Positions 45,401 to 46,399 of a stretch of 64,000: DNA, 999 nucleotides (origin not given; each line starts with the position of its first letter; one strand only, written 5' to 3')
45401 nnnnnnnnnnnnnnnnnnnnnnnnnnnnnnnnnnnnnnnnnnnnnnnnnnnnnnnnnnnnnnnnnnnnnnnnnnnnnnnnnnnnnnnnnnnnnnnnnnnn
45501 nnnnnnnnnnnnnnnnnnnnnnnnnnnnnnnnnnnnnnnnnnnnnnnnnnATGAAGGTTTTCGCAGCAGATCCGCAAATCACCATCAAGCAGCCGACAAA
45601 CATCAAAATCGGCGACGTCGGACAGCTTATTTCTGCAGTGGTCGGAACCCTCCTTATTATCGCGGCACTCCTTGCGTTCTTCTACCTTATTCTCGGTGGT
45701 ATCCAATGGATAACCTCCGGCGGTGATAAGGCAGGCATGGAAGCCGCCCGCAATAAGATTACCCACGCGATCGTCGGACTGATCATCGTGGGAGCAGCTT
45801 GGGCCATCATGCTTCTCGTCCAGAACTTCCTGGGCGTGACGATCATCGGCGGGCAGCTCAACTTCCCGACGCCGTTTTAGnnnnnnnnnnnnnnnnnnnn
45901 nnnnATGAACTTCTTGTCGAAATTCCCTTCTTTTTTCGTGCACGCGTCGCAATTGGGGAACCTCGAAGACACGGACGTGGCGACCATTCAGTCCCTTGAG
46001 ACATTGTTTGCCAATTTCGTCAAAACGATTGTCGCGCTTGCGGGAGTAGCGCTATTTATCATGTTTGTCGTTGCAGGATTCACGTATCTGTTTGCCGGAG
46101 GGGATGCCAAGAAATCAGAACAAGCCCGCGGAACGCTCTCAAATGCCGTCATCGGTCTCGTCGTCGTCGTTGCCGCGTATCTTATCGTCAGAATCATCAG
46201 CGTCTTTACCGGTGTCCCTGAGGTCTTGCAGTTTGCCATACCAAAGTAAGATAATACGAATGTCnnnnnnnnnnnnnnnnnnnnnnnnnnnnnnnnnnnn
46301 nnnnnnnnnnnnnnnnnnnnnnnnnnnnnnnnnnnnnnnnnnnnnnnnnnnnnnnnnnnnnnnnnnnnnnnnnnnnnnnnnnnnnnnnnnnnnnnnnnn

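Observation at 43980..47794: Tandem array of six divergent VirB2/TrbC-like pilin paralogs followed by a VirB6-like gene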

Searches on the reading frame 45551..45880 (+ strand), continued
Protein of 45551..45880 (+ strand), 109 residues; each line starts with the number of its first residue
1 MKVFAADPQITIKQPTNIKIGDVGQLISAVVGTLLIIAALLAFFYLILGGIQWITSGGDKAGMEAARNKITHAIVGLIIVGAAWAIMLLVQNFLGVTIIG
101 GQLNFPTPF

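Call 87: find_encoding_contigs(protein=P0241, flank=8000, max_places=2)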
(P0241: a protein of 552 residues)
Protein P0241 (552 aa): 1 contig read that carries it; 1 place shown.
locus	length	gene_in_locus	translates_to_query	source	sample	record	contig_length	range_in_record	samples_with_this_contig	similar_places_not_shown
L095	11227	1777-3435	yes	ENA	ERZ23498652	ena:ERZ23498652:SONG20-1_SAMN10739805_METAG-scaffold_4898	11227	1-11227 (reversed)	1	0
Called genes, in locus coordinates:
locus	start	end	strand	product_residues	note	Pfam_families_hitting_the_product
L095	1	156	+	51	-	?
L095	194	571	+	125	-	PF18895:T4SS_pilin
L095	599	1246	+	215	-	PF18895:T4SS_pilin (weak)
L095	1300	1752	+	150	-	PF18895:T4SS_pilin (weak)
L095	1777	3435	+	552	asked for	PF02322:Cyt_bd_oxida_II (faint), PF04956:TrbC (faint), PF18895:T4SS_pilin, PF27259:AF_1499 (faint), PF18895:T4SS_pilin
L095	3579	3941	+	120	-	PF18895:T4SS_pilin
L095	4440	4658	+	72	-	-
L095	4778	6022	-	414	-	-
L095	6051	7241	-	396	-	-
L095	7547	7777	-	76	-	-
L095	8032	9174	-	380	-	PF13439:Glyco_transf_4, PF13579:Glyco_trans_4_4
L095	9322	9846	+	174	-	-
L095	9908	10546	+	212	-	-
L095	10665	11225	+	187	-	?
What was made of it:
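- Tried and rejected: I rejected this for P0241, which is one uninterrupted ORF in its contig (call 87).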

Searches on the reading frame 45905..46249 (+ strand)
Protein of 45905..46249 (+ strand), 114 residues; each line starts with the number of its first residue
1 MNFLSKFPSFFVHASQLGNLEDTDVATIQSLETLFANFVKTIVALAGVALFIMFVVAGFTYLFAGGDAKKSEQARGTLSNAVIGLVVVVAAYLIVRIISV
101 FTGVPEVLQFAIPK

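Call 4: search_protein_families(library=pfam, proteins=[window:45905-46249:+], max_evalue=1)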
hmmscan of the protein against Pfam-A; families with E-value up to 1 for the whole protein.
window:45905-46249:+ (114 aa): 6 families
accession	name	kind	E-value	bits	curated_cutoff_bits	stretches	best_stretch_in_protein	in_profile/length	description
PF18895.5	T4SS_pilin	-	3e-13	50.1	26.6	1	29-98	3-71/71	Type IV secretion system pilin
PF04956.18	TrbC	-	0.00012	22.6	27.9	1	24-96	34-96/98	TrbC/VIRB2 pilin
PF02322.20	Cyt_bd_oxida_II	-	0.0012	18.8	35.6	1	32-98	146-211/302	Cytochrome bd terminal oxidase subunit II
PF05987.18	DUF898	-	0.016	14.8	28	1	31-96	177-242/336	Bacterial protein of unknown function (DUF898)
PF19865.4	DUF6338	-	0.21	11.6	26.5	1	44-95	4-57/205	Family of unknown function (DUF6338)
PF04246.17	RseC_MucC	-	0.44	10.9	24.4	1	37-99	62-115/130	Positive regulator of sigma(E), RseC/MucC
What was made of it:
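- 45905..46249 (+): p6, hairpin protein, 114 aa; a conserved TACAAT lies 6-7 nt before its ATG. PF18895 E = 3e-13, 50.1 bits; TrbC E = 1.2e-4, 22.6 bits, sub-threshold (call 4).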

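Call 5: search_protein_families(library=ncbifam, proteins=[window:45905-46249:+], max_evalue=1)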
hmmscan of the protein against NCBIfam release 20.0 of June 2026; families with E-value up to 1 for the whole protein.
window:45905-46249:+ (114 aa): 4 families
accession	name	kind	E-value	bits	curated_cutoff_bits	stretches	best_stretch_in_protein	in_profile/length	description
NF045849.1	ICE_MMCAP2_0565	equivalog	0.0014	18.3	40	1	43-99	18-77/80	Mbov_0395 family pilin-like conjugal transfer protein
NF045890.1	conj_pls20_p028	equivalog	0.014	14.3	150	1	35-96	58-114/377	pLS20_p028 family conjugation system transmembrane protein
TIGR01294.1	P_lamban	equivalog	0.072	12.8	72.85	0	28-54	25-51/52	phospholamban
NF002363.0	PRK01345.1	equivalog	0.12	11.4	422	1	25-99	132-198/318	zinc metalloprotease HtpX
